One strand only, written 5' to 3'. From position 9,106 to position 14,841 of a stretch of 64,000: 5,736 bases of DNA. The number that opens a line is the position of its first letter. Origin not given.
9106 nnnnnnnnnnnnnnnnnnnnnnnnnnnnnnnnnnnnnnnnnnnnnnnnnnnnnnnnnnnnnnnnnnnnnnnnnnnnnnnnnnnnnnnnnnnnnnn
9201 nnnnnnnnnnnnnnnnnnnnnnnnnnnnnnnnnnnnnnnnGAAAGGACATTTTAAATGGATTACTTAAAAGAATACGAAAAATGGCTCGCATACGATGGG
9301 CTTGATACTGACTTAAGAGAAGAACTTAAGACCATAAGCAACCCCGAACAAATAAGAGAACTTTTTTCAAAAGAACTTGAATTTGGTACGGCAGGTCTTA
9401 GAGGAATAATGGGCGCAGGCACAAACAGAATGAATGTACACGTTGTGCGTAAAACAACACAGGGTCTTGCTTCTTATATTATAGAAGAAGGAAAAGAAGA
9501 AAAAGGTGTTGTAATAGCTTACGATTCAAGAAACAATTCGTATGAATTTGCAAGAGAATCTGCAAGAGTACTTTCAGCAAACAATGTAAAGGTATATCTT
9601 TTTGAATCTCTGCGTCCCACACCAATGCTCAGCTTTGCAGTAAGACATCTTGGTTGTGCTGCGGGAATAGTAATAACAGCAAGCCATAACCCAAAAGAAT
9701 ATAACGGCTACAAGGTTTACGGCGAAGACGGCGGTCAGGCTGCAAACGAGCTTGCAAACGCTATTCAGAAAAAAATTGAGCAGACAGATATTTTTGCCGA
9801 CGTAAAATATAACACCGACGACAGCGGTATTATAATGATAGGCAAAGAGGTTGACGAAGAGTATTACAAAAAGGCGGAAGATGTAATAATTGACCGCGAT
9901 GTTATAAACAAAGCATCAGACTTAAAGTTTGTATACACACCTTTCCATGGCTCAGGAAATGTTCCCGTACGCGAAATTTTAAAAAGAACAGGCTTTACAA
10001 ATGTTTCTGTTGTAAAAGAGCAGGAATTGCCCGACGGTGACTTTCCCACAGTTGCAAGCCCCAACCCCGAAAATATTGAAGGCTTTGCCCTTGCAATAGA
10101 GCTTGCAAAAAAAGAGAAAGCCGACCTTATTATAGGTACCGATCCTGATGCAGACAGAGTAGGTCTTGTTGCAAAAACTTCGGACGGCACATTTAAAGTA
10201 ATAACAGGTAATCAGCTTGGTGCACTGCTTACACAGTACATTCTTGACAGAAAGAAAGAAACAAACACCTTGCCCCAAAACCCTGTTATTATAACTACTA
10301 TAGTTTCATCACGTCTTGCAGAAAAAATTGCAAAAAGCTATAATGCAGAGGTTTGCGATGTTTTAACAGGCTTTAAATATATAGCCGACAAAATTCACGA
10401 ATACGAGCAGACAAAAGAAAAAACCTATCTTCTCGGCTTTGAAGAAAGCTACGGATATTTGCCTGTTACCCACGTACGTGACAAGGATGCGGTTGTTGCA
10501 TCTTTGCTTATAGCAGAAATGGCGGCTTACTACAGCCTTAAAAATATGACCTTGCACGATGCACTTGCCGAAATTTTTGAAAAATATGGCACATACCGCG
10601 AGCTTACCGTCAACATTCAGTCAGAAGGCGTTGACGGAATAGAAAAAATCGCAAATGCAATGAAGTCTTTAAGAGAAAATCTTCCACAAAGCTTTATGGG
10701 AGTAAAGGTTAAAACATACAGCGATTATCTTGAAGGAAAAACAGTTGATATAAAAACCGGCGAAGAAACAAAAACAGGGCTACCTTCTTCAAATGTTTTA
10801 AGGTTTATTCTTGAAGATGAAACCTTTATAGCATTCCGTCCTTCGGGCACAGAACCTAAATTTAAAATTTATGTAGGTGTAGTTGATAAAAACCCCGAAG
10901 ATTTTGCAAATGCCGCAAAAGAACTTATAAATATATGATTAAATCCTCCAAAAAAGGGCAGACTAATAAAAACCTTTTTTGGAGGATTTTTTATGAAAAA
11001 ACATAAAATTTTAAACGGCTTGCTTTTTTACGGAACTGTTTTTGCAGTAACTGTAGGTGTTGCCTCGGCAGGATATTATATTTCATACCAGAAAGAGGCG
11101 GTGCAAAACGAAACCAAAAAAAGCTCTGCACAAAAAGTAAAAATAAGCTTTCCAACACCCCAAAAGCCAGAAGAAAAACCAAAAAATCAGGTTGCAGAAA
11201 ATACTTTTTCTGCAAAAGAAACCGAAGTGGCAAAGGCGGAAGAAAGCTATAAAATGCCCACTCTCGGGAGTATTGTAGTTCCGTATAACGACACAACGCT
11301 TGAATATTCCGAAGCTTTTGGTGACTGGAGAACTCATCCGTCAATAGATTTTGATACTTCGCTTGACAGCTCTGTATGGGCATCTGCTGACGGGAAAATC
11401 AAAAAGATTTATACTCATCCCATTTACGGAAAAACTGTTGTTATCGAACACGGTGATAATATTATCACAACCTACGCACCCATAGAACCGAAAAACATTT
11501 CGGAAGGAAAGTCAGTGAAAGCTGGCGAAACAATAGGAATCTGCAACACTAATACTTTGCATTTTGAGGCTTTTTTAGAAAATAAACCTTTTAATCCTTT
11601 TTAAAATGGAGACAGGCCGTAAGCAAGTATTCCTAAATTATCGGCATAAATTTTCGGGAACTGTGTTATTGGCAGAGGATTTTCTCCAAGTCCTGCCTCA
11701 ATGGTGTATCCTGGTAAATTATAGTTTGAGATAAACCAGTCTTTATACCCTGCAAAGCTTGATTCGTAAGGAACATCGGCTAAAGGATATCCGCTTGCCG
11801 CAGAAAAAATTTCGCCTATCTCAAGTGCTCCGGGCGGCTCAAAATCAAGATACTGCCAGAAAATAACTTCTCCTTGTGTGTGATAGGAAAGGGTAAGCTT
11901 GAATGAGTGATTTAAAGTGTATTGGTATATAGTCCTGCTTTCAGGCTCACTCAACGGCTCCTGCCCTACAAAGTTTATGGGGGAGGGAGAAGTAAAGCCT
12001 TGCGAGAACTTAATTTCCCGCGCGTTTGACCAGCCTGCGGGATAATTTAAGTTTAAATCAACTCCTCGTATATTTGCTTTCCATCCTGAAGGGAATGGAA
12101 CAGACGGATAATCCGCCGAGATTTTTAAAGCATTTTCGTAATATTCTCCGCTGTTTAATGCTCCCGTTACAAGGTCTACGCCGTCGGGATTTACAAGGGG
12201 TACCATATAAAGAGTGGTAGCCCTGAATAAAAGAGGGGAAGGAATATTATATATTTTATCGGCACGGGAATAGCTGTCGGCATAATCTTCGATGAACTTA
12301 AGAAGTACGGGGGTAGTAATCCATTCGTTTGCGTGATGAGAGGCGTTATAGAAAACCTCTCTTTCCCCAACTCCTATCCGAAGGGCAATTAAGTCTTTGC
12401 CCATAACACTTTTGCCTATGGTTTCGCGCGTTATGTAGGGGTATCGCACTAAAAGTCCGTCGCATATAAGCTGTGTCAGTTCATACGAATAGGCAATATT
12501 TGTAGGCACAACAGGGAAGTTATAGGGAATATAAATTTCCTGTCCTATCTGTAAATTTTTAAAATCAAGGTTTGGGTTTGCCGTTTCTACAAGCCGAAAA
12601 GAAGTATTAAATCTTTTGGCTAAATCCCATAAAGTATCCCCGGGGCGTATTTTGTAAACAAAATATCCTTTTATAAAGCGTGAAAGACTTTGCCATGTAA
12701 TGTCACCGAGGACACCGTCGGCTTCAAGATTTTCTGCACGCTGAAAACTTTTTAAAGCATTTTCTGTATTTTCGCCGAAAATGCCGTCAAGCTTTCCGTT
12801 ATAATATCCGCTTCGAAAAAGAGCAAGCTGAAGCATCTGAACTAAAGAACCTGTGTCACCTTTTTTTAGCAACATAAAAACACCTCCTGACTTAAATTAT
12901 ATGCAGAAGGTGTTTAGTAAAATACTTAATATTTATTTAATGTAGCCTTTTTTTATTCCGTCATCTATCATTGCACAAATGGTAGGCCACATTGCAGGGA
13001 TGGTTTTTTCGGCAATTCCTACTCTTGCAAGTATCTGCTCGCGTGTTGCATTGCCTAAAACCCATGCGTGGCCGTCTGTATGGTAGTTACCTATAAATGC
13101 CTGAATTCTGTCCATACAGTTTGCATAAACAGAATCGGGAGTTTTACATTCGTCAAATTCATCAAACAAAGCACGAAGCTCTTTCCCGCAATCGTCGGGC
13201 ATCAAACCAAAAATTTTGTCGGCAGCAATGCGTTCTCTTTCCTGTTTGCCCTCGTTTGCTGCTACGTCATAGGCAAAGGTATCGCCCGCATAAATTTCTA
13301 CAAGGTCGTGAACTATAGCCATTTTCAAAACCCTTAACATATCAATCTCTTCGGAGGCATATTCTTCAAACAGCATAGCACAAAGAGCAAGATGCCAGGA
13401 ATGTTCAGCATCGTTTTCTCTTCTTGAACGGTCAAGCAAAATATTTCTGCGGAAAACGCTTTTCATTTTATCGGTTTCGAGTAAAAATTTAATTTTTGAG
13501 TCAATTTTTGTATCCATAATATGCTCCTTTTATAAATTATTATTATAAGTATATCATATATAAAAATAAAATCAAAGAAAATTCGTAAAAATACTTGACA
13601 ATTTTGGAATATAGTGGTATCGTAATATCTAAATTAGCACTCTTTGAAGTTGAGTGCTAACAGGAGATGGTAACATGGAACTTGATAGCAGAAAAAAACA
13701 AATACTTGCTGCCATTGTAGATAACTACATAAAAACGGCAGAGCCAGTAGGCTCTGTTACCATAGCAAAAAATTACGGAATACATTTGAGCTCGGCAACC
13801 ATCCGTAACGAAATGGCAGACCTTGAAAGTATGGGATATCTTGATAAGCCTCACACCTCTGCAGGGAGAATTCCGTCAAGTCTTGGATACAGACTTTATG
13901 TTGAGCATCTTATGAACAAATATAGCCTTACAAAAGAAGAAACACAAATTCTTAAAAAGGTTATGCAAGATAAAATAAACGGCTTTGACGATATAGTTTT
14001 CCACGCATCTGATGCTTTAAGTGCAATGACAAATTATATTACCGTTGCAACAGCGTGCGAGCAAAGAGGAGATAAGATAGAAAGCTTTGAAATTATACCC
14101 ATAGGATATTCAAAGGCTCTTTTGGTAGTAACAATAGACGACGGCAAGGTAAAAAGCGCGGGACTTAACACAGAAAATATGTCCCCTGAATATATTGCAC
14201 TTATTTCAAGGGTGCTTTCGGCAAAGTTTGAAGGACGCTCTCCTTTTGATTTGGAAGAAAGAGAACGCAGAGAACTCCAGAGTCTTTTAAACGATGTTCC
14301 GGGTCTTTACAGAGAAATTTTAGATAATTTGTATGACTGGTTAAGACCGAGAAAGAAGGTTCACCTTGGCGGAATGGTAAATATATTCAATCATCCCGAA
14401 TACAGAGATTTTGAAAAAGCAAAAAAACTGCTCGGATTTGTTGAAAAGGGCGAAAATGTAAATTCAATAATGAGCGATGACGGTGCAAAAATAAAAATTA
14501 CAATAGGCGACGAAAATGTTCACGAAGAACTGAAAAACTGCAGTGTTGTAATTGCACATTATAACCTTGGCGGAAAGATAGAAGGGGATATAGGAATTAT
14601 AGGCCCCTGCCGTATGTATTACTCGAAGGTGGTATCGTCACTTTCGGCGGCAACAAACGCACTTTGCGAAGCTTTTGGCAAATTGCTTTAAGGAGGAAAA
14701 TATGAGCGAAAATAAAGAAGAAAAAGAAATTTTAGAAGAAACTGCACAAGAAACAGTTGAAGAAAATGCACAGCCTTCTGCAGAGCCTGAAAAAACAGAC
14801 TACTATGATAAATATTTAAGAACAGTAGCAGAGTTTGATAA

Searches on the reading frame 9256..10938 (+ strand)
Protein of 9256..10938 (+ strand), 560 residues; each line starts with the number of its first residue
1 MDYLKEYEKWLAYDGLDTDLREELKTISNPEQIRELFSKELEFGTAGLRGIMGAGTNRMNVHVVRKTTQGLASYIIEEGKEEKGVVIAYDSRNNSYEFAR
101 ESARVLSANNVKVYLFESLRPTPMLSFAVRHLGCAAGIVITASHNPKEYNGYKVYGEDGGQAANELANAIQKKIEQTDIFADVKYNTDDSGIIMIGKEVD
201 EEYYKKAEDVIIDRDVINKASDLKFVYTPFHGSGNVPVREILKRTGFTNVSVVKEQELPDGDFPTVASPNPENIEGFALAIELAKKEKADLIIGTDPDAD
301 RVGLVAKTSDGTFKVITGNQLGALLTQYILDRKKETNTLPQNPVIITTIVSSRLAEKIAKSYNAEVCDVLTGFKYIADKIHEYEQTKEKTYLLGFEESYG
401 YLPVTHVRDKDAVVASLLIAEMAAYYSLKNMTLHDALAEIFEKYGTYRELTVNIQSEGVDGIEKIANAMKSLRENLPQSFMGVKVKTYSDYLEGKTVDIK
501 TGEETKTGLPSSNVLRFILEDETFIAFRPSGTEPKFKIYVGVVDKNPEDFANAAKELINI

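Call 84: search_protein_families(library=pfam, proteins=[window:9256-10938:+], max_evalue=0.00001)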
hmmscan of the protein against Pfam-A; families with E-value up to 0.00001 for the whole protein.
window:9256-10938:+ (560 aa): 3 families
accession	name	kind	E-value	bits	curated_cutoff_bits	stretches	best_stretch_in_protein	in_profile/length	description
PF02878.22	PGM_PMM_I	-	2.6e-46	157.2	22.5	1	42-177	3-134/138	Phosphoglucomutase/phosphomannomutase, alpha/beta/alpha domain I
PF02879.22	PGM_PMM_II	-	2.4e-25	89.5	29.3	1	202-306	2-100/103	Phosphoglucomutase/phosphomannomutase, alpha/beta/alpha domain II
PF02880.22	PGM_PMM_III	-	3.6e-22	79.1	20.7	1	318-444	2-115/115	Phosphoglucomutase/phosphomannomutase, alpha/beta/alpha domain III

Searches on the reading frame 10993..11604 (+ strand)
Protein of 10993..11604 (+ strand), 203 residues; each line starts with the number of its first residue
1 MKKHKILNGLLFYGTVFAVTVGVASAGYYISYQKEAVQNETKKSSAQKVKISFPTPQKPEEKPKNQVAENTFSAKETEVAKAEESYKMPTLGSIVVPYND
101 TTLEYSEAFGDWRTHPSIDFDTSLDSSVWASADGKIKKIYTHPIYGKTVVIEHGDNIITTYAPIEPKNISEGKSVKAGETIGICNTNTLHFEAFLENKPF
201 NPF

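Call 113: search_protein_families(library=pfam, proteins=[window:10993-11604:+], max_evalue=0.00001)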
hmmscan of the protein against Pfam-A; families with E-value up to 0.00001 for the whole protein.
window:10993-11604:+ (203 aa): 1 family
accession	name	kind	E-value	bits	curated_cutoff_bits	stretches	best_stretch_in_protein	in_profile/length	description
PF01551.29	Peptidase_M23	-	9e-17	61.5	28.7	1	114-202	2-96/96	Peptidase family M23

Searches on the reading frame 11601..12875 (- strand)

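Call 113: search_protein_families(library=pfam, proteins=[window:11601-12875:-], max_evalue=0.00001)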
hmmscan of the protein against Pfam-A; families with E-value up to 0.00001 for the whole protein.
window:11601-12875:- (424 aa): 5 families
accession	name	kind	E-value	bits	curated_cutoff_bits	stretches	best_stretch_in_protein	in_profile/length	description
PF00246.29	Peptidase_M14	-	2.8e-31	109.6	21.6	1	140-346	7-196/286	Zinc carboxypeptidase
PF01471.23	PG_binding_1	-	2.3e-16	60.1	23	1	8-64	1-57/57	Putative peptidoglycan binding domain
PF01476.26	LysM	-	1.4e-11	44.6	20.9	1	74-117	1-43/43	LysM domain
PF23457.1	LysM2_NFP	-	8.3e-08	32.6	36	1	74-117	8-54/56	NFP LysM2 domain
PF08823.16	PG_binding_2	-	1.6e-07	31.9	21.1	1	12-55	18-61/74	Putative peptidoglycan binding domain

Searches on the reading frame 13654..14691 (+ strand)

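Call 113: search_protein_families(library=pfam, proteins=[window:13654-14691:+], max_evalue=0.00001)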
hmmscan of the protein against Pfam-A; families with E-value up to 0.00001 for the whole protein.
window:13654-14691:+ (345 aa): 1 family
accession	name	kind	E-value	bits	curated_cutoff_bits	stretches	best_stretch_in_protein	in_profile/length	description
PF01628.27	HrcA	-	6e-50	170.6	22.2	1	112-327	1-215/215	HrcA protein C terminal domain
